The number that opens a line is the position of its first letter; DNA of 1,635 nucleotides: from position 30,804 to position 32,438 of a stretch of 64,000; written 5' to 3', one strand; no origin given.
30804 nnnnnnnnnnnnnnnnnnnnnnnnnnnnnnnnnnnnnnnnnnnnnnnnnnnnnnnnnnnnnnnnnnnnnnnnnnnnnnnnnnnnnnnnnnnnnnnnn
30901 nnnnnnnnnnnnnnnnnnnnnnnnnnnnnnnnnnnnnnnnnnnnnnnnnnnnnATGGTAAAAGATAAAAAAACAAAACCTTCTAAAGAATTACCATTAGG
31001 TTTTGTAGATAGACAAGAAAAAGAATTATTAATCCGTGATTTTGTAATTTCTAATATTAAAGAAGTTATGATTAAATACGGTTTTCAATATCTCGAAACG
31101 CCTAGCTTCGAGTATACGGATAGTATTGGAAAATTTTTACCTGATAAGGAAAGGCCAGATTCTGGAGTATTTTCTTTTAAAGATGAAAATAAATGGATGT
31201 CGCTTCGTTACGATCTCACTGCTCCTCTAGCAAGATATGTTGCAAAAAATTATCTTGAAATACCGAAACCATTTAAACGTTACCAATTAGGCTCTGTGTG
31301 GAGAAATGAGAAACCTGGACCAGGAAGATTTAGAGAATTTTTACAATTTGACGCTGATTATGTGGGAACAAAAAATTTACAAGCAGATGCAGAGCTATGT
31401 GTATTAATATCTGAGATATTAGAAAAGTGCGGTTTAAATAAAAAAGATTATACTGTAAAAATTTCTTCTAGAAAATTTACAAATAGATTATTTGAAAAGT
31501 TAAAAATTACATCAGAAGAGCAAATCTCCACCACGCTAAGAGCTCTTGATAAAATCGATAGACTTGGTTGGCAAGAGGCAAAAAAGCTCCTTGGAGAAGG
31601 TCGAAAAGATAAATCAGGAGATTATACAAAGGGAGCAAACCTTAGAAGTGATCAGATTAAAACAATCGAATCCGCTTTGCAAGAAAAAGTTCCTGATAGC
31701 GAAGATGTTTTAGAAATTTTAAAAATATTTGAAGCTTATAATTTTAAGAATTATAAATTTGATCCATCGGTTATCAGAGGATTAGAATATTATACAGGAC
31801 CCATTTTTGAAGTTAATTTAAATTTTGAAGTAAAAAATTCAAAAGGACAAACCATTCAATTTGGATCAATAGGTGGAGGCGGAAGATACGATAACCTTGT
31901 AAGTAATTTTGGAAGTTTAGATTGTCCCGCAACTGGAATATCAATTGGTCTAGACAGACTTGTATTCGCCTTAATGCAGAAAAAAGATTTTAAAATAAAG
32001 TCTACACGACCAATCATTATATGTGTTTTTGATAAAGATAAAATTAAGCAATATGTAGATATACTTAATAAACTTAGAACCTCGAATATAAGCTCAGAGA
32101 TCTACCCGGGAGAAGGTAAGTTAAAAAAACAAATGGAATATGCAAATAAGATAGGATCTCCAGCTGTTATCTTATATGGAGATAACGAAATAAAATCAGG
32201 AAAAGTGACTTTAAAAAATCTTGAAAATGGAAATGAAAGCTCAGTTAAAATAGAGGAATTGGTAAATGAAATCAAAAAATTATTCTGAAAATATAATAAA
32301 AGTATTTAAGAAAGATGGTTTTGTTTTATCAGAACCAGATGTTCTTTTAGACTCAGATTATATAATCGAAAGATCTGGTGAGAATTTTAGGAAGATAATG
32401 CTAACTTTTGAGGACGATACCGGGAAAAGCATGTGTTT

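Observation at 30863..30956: tRNA-His gene ends 4 nt before the hisS start codon, with a strong SD on the other side of the tRNA: possible structure-bridged RBS or tRNA-as-operator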

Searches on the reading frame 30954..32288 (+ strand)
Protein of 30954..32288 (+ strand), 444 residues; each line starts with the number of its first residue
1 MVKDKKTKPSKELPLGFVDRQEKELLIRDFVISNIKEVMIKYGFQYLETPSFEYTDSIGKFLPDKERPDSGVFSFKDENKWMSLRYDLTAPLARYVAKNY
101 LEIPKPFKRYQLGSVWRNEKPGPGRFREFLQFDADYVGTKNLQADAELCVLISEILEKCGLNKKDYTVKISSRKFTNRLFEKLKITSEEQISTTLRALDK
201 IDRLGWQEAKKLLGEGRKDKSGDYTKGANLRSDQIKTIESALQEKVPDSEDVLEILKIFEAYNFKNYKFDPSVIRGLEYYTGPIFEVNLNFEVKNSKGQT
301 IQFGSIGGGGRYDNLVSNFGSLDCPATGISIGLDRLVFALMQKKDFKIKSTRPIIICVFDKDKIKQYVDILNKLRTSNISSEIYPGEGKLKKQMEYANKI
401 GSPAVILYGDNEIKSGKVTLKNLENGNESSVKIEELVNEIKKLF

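Call 7: find_related_loci(query=window:30954-32288:+, collection=genome_contigs, flank=3000)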
Query window:30954-32288:+ (444 aa) in genome_contigs; peptide patterns used: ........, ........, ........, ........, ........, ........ (x = any residue, [..] = any of these).
600 stretches matched a pattern (row limit reached: there are more); 529 encode a relative of the query (tblastn E <= 1e-3); the best 80 are kept; 80 distinct loci.
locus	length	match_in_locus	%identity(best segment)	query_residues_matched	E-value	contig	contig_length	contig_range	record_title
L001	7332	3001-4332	98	1-444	0e+0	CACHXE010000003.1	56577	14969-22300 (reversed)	uncultured Pelagibacteraceae bacterium isolate AG-430-L09 genome assembly, contig: AG-430-L09_NODE_3, whole genome shotg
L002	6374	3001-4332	93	1-444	0e+0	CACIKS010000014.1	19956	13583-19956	uncultured Pelagibacteraceae bacterium isolate AG-435-M21 genome assembly, contig: AG-435-M21_NODE_14, whole genome shot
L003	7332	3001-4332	93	1-444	0e+0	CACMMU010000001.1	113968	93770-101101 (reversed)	MAG: uncultured Pelagibacteraceae bacterium isolate AG-919-C22 genome assembly, contig: AG-919-C22_NODE_1, whole genome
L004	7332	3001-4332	92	1-444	0e+0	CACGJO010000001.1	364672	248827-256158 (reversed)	uncultured Pelagibacteraceae bacterium isolate AG-422-J20 genome assembly, contig: AG-422-J20_NODE_1, whole genome shotg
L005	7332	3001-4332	92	1-444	0e+0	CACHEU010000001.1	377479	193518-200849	uncultured Pelagibacteraceae bacterium isolate AG-426-O05 genome assembly, contig: AG-426-O05_NODE_1, whole genome shotg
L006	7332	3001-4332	92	1-444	0e+0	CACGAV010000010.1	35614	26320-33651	uncultured Pelagibacteraceae bacterium isolate AG-422-B23 genome assembly, contig: AG-422-B23_NODE_10, whole genome shot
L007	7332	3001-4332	92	1-444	0e+0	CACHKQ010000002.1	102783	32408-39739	uncultured Pelagibacteraceae bacterium isolate AG-430-F10 genome assembly, contig: AG-430-F10_NODE_2, whole genome shotg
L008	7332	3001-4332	91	1-444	0e+0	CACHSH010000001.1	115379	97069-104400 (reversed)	uncultured Pelagibacteraceae bacterium isolate AG-430-C22 genome assembly, contig: AG-430-C22_NODE_1, whole genome shotg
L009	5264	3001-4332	91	1-444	0e+0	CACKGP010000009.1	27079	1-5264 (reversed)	uncultured Pelagibacteraceae bacterium isolate AG-916-O22 genome assembly, contig: AG-916-O22_NODE_9, whole genome shotg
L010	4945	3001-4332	91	1-444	0e+0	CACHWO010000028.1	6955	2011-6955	uncultured Pelagibacteraceae bacterium isolate AG-430-O13 genome assembly, contig: AG-430-O13_NODE_28, whole genome shot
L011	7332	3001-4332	89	1-444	0e+0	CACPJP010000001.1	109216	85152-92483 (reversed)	MAG: uncultured Pelagibacteraceae bacterium isolate AG-439-B06 genome assembly, contig: AG-439-B06_NODE_1, whole genome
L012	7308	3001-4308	92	9-444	0e+0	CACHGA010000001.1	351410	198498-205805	uncultured Pelagibacteraceae bacterium isolate AG-430-A02 genome assembly, contig: AG-430-A02_NODE_1, whole genome shotg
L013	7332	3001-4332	89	1-444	0e+0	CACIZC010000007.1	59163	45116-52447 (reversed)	uncultured Pelagibacteraceae bacterium isolate AG-439-O05 genome assembly, contig: AG-439-O05_NODE_7, whole genome shotg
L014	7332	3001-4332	89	1-444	0e+0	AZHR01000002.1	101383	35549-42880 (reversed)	Alpha proteobacterium SCGC AAA240-E13 A240E13DRAFT_NODE-unique_2_len_101383.2_C, whole genome shotgun sequence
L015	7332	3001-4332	88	1-444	0e+0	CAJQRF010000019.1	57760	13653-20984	MAG: uncultured Pelagibacteraceae bacterium isolate RIS_SAG_06 genome assembly, contig: c_000000000474, whole genome sho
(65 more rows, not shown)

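Call 29: find_homologous_proteins(query=window:30954-32285:+, max_evalue=1e-30)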
Query window:30954-32285:+ (444 aa): 8000 proteins with E <= 1e-30 among 8000 candidates; the best 120 are listed.
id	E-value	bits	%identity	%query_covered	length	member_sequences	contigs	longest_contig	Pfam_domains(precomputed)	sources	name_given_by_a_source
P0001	1.3e-285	965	98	100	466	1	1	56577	PF13393.12,PF03129.26,PF00587.31,PF00152.26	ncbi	-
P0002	3.1e-277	937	93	100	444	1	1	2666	PF13393.12,PF03129.26,PF00587.31,PF00152.26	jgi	-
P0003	3.0e-276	934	93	100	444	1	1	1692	PF13393.12,PF03129.26,PF00587.31,PF00152.26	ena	-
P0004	4.2e-276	934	93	100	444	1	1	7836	PF13393.12,PF03129.26,PF00587.31,PF00152.26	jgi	jgi:histidyl-tRNA synthetase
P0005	8.9e-276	933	93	100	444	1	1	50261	PF13393.12,PF03129.26,PF00587.31,PF00152.26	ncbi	-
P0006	2.3e-275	931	93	100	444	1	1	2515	PF13393.12,PF03129.26,PF00587.31,PF00152.26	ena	-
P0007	3.1e-275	931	92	100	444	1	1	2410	PF13393.12,PF03129.26,PF00587.31,PF00152.26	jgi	-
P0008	3.8e-275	930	93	100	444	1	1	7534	PF13393.12,PF03129.26,PF00587.31,PF00152.26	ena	-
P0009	4.0e-275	930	92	100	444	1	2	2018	PF13393.12,PF03129.26,PF00587.31,PF00152.26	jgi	jgi:histidyl-tRNA synthetase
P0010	4.3e-275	930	93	98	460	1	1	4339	PF13393.12,PF03129.26,PF00587.31,PF00152.26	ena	-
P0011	6.8e-275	930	93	100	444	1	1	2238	PF13393.12,PF03129.26,PF00587.31,PF00152.26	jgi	-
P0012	9.4e-275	929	93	100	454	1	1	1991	PF13393.12,PF03129.26,PF00587.31,PF00152.26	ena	-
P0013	1.2e-274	929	92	100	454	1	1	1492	PF13393.12,PF03129.26,PF00587.31,PF00152.26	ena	-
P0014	1.2e-274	929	92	100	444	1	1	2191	PF13393.12,PF03129.26,PF00587.31,PF00152.26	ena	-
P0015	1.3e-274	929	92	100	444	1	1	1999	PF13393.12,PF03129.26,PF00587.31,PF00152.26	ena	-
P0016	1.8e-274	928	92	100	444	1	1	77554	PF13393.12,PF03129.26,PF00587.31,PF00152.26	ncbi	-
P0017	2.0e-274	928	92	100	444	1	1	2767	PF13393.12,PF03129.26,PF00587.31,PF00152.26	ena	-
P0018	2.0e-274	928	92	100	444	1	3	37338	PF13393.12,PF03129.26,PF00587.31,PF00152.26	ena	-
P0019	2.8e-274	928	92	100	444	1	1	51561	PF13393.12,PF03129.26,PF00587.31,PF00152.26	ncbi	-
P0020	2.9e-274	928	93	100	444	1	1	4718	PF13393.12,PF03129.26,PF00587.31,PF00152.26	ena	-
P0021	3.1e-274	927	94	98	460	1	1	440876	PF13393.12,PF03129.26,PF00587.31,PF00152.26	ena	-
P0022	4.0e-274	927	92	100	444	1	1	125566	PF13393.12,PF03129.26,PF00587.31,PF00152.26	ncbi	-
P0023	4.0e-274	927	92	100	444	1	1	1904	PF13393.12,PF03129.26,PF00587.31,PF00152.26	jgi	jgi:histidyl-tRNA synthetase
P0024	4.6e-274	927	93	100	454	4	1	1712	PF13393.12,PF03129.26,PF00587.31,PF00152.26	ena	-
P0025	4.9e-274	927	93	100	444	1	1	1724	PF13393.12,PF03129.26,PF00587.31,PF00152.26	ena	-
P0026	5.1e-274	927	93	100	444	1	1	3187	PF13393.12,PF03129.26,PF00587.31,PF00152.26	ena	-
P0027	5.6e-274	927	92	100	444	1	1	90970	PF13393.12,PF03129.26,PF00587.31,PF00152.26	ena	-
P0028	5.6e-274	927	92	100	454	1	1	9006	PF13393.12,PF03129.26,PF00587.31,PF00152.26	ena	-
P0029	6.2e-274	926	92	100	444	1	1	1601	PF13393.12,PF03129.26,PF00587.31,PF00152.26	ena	-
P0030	8.5e-274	926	92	100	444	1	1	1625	PF13393.12,PF03129.26,PF00587.31,PF00152.26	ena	-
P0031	1.0e-273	926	93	100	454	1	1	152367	PF13393.12,PF03129.26,PF00587.31,PF00152.26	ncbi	-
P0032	1.1e-273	926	93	98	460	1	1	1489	PF13393.12,PF03129.26,PF00587.31,PF00152.26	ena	-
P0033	1.1e-273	926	92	98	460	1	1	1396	PF13393.12,PF03129.26,PF00587.31,PF00152.26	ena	-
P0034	1.3e-273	925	92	100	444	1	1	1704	PF13393.12,PF03129.26,PF00587.31,PF00152.26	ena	-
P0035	1.4e-273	925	93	100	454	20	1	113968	PF13393.12,PF03129.26,PF00587.31,PF00152.26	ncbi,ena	-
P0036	1.8e-273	925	92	100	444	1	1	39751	PF13393.12,PF03129.26,PF00587.31,PF00152.26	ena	-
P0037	2.0e-273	925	93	100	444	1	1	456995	PF13393.12,PF03129.26,PF00587.31,PF00152.26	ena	-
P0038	2.4e-273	925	92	100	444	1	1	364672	PF13393.12,PF03129.26,PF00587.31,PF00152.26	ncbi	-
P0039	2.4e-273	925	93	100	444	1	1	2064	PF13393.12,PF03129.26,PF00587.31,PF00152.26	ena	-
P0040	3.4e-273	924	92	100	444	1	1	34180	PF13393.12,PF03129.26,PF00587.31,PF00152.26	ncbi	-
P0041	4.4e-273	924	93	100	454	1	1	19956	PF13393.12,PF03129.26,PF00587.31,PF00152.26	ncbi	-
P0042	4.9e-273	924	92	100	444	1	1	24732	PF13393.12,PF03129.26,PF00587.31,PF00152.26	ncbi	-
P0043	5.0e-273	923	92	100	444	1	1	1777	PF13393.12,PF03129.26,PF00587.31,PF00152.26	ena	-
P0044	5.2e-273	923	92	100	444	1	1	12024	PF13393.12,PF03129.26,PF00587.31,PF00152.26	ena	-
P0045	5.8e-273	923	92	100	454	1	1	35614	PF13393.12,PF03129.26,PF00587.31,PF00152.26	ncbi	-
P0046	5.9e-273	923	92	100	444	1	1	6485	PF13393.12,PF03129.26,PF00587.31,PF00152.26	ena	-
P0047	6.2e-273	923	93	100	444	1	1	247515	PF13393.12,PF03129.26,PF00587.31,PF00152.26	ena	-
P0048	7.1e-273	923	92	100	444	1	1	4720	PF13393.12,PF03129.26,PF00587.31,PF00152.26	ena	-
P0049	8.1e-273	923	93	100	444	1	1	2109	PF13393.12,PF03129.26,PF00587.31,PF00152.26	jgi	-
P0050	8.1e-273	923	92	100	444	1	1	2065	PF13393.12,PF03129.26,PF00587.31,PF00152.26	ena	-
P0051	9.6e-273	923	92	100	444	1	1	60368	PF13393.12,PF03129.26,PF00587.31,PF00152.26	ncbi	-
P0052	1.2e-272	922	92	100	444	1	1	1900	PF13393.12,PF03129.26,PF00587.31,PF00152.26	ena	-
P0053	1.3e-272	922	92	98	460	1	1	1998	PF13393.12,PF03129.26,PF00587.31,PF00152.26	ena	-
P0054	1.4e-272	922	92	100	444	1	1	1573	PF13393.12,PF03129.26,PF00587.31,PF00152.26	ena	-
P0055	1.6e-272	922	91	100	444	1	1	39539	PF13393.12,PF03129.26,PF00587.31,PF00152.26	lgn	-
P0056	1.9e-272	922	92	100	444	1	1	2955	PF13393.12,PF03129.26,PF00587.31,PF00152.26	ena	-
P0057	2.0e-272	921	92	100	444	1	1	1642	PF13393.12,PF03129.26,PF00587.31,PF00152.26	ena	-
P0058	2.5e-272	921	92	100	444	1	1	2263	PF13393.12,PF03129.26,PF00587.31,PF00152.26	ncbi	-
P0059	2.6e-272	921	92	100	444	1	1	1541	PF13393.12,PF03129.26,PF00587.31,PF00152.26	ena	-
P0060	3.3e-272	921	92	100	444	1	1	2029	PF13393.12,PF03129.26,PF00587.31,PF00152.26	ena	-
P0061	3.8e-272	921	91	100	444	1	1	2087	PF13393.12,PF03129.26,PF00587.31,PF00152.26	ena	-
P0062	4.0e-272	920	93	100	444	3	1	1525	PF13393.12,PF03129.26,PF00587.31,PF00152.26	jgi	-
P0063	5.9e-272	920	93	100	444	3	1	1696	PF13393.12,PF03129.26,PF00587.31,PF00152.26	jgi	-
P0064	6.1e-272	920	92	98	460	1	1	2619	PF13393.12,PF03129.26,PF00587.31,PF00152.26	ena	-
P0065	6.6e-272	920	91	100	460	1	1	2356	PF13393.12,PF03129.26,PF00587.31,PF00152.26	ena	-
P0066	8.5e-272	919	92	100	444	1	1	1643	PF13393.12,PF03129.26,PF00587.31,PF00152.26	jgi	-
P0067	8.8e-272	919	92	98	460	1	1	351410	PF13393.12,PF03129.26,PF00587.31,PF00152.26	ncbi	-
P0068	9.7e-272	919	93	100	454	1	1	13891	PF13393.12,PF03129.26,PF00587.31,PF00152.26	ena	-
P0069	1.0e-271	919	92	100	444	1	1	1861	PF13393.12,PF03129.26,PF00587.31,PF00152.26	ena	-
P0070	1.0e-271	919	91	100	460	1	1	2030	PF13393.12,PF03129.26,PF00587.31,PF00152.26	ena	-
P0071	1.2e-271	919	91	100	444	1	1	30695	PF13393.12,PF03129.26,PF00587.31,PF00152.26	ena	-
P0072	1.2e-271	919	92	98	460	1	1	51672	PF13393.12,PF03129.26,PF00587.31,PF00152.26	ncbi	-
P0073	1.3e-271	919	92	98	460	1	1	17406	PF13393.12,PF03129.26,PF00587.31,PF00152.26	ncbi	-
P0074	1.6e-271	919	92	100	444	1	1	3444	PF13393.12,PF03129.26,PF00587.31,PF00152.26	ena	-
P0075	1.6e-271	918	92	100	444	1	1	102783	PF13393.12,PF03129.26,PF00587.31,PF00152.26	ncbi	-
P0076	1.7e-271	918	92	98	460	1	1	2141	PF13393.12,PF03129.26,PF00587.31,PF00152.26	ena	-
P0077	1.7e-271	918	91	100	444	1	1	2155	PF13393.12,PF03129.26,PF00587.31,PF00152.26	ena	-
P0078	1.7e-271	918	92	100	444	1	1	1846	PF13393.12,PF03129.26,PF00587.31,PF00152.26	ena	-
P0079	1.9e-271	918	92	98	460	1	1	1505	PF13393.12,PF03129.26,PF00587.31,PF00152.26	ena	-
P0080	2.1e-271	918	92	100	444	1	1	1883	PF13393.12,PF03129.26,PF00587.31,PF00152.26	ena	-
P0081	2.1e-271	918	92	100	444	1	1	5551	PF13393.12,PF03129.26,PF00587.31,PF00152.26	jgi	-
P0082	2.4e-271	918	92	98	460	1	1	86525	PF13393.12,PF03129.26,PF00587.31,PF00152.26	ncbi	-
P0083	3.5e-271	917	92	100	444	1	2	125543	PF13393.12,PF03129.26,PF00587.31,PF00152.26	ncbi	-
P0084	3.5e-271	917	92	100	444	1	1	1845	PF13393.12,PF03129.26,PF00587.31,PF00152.26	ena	-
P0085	3.9e-271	917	91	100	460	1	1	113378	PF13393.12,PF03129.26,PF00587.31,PF00152.26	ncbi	-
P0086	6.7e-271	916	92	100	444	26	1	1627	PF13393.12,PF03129.26,PF00587.31,PF00152.26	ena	-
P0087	7.4e-271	916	91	100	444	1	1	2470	PF13393.12,PF03129.26,PF00587.31,PF00152.26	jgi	-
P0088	2.1e-270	915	91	100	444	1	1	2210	PF13393.12,PF03129.26,PF00587.31,PF00152.26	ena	-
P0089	2.3e-270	915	92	100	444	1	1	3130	PF13393.12,PF03129.26,PF00587.31,PF00152.26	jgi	-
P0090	4.4e-270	914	91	100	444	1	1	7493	PF13393.12,PF03129.26,PF00587.31,PF00152.26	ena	-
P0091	4.9e-270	914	91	100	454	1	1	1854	PF13393.12,PF03129.26,PF00587.31,PF00152.26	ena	-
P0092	5.1e-270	914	91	100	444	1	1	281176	PF13393.12,PF03129.26,PF00587.31,PF00152.26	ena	-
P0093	6.3e-270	913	91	100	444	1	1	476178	PF13393.12,PF03129.26,PF00587.31,PF00152.26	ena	-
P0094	6.5e-270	913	91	100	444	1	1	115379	PF13393.12,PF03129.26,PF00587.31,PF00152.26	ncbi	-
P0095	6.9e-270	913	92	98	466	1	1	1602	PF13393.12,PF03129.26,PF00587.31,PF00152.26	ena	-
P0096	8.3e-270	913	91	100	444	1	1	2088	PF13393.12,PF03129.26,PF00587.31,PF00152.26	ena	-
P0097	1.0e-269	913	91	100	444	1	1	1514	PF13393.12,PF03129.26,PF00587.31,PF00152.26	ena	-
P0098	1.0e-269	913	91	100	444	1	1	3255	PF13393.12,PF03129.26,PF00587.31,PF00152.26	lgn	-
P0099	1.2e-269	912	91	100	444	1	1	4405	PF13393.12,PF03129.26,PF00587.31,PF00152.26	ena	-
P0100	1.2e-269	912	91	100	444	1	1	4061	PF13393.12,PF03129.26,PF00587.31,PF00152.26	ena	-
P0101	1.2e-269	912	91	100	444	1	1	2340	PF13393.12,PF03129.26,PF00587.31,PF00152.26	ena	-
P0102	1.4e-269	912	91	100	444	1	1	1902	PF13393.12,PF03129.26,PF00587.31,PF00152.26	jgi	-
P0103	2.0e-269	912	91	100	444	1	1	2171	PF13393.12,PF03129.26,PF00587.31,PF00152.26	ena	-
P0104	2.2e-269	911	91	100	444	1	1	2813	PF13393.12,PF03129.26,PF00587.31,PF00152.26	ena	-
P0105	2.3e-269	911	91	100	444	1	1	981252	PF13393.12,PF03129.26,PF00587.31,PF00152.26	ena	-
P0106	2.7e-269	911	91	100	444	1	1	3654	PF13393.12,PF03129.26,PF00587.31,PF00152.26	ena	-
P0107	2.7e-269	911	91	100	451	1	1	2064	PF13393.12,PF03129.26,PF00587.31,PF00152.26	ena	-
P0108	4.1e-269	911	91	100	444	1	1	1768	PF13393.12,PF03129.26,PF00587.31,PF00152.26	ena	-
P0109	4.9e-269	910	91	100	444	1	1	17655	PF13393.12,PF03129.26,PF00587.31,PF00152.26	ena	-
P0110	5.0e-269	910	91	100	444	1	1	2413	PF13393.12,PF03129.26,PF00587.31,PF00152.26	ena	-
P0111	5.7e-269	910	91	100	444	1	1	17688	PF13393.12,PF03129.26,PF00587.31,PF00152.26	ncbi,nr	ncbi:histidine--tRNA ligase [Pelagibacteraceae bacterium]|nr:histidine--tRNA ligase [Pelagibacterace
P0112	6.2e-269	910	91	100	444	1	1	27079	PF13393.12,PF03129.26,PF00587.31,PF00152.26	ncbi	-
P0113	6.2e-269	910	91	100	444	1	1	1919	PF13393.12,PF03129.26,PF00587.31,PF00152.26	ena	-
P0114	8.1e-269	910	91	98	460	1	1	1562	PF13393.12,PF03129.26,PF00587.31,PF00152.26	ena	-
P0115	8.5e-269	910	91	100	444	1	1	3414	PF13393.12,PF03129.26,PF00587.31,PF00152.26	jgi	-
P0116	9.2e-269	909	91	100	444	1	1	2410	PF13393.12,PF03129.26,PF00587.31,PF00152.26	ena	-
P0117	9.3e-269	909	91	100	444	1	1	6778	PF13393.12,PF03129.26,PF00587.31,PF00152.26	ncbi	-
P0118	1.1e-268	909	91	100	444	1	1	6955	PF13393.12,PF03129.26,PF00587.31,PF00152.26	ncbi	-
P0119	1.2e-268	909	91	100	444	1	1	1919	PF13393.12,PF03129.26,PF00587.31,PF00152.26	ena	-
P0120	1.4e-268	909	91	100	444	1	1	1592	PF13393.12,PF03129.26,PF00587.31,PF00152.26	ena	-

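Call 34: search_protein_representatives(protein=window:30954-32285:+)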
Query: 444 residues. Proteins with E-value up to 0.001 (for the whole library): 17004; up to 1e-10: 8873; up to 1e-30: 2174. The best 150 are listed.
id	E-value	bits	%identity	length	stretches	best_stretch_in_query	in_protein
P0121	1.9e-167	573.9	61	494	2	4-259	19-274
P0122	4.1e-158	543.2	82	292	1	1-289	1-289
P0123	1.1e-125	436.3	67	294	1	151-443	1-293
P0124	2.6e-119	415.3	48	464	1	2-435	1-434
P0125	2.7e-113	395.5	46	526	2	4-238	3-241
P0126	2.4e-108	379.2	43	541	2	3-255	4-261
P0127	2.5e-105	369.2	48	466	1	3-443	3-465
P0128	2.5e-104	365.9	43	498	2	3-257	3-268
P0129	4.0e-103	362.0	43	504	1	3-433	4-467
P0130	4.9e-102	358.4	43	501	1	2-435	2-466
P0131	6.5e-101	354.7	44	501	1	12-433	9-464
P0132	2.0e-100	353.1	44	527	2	2-241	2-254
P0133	1.9e-99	349.8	51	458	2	12-243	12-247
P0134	1.7e-98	346.7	43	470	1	4-432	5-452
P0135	4.3e-98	345.4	45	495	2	8-238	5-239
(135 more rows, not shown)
